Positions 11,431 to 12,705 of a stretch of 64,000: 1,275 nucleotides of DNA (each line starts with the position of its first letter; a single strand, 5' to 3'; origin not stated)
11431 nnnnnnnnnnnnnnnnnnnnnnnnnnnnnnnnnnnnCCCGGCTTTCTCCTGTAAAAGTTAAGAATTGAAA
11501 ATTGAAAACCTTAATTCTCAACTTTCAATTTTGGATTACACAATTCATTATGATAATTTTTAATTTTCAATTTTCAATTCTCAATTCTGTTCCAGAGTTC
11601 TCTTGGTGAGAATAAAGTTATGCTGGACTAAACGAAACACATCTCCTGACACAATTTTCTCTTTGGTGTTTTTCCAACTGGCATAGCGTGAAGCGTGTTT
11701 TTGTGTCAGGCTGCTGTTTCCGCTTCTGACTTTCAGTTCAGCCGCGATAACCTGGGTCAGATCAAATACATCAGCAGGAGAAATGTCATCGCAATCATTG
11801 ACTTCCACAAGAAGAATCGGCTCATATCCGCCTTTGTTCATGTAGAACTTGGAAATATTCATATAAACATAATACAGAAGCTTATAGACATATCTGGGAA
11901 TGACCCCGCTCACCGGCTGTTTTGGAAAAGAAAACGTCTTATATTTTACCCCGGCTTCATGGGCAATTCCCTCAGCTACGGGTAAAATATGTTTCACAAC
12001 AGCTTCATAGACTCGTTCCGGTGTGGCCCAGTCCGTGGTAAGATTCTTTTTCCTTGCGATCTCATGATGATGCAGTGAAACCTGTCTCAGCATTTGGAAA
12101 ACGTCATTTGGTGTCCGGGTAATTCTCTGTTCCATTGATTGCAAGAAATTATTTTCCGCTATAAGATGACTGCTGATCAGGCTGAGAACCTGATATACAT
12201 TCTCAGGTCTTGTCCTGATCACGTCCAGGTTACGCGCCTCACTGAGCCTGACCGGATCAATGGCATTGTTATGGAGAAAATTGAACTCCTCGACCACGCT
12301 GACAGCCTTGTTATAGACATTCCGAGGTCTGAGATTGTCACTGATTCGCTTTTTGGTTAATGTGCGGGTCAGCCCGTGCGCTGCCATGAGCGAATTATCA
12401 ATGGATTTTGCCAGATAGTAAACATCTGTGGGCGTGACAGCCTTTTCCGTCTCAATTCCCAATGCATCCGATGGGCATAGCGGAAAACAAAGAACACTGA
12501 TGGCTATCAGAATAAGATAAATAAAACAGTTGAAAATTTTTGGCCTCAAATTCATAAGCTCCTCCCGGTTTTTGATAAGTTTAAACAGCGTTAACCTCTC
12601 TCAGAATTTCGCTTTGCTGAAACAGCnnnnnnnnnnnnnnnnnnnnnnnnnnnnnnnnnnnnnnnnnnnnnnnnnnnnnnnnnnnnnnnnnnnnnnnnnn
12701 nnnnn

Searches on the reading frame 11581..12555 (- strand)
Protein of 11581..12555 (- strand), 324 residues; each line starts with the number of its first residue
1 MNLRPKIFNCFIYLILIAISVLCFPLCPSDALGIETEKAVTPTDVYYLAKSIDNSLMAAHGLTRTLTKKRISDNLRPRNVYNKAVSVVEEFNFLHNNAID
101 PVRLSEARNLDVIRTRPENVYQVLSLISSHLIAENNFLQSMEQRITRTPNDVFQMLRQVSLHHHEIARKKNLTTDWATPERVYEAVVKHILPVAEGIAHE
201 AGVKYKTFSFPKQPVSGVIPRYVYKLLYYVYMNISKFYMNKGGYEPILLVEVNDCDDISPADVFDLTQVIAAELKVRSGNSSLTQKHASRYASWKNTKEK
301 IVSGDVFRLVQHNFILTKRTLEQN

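Call 20: find_encoding_contigs(protein=window:11581-12555:-, flank=3000, max_places=4)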
Protein window:11581-12555:- (324 aa): 1 contig read that carries it; 1 place shown.
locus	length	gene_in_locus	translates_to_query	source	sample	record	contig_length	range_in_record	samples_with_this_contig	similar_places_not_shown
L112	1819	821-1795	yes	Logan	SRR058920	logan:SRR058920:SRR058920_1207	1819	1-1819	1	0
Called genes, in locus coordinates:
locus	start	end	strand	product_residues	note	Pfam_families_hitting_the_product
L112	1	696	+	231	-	?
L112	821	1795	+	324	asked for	-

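Call 22: search_protein_families(library=pfam, proteins=[window:11581-12555:-])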
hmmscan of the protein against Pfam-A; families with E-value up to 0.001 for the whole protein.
window:11581-12555:- (324 aa): 0 families
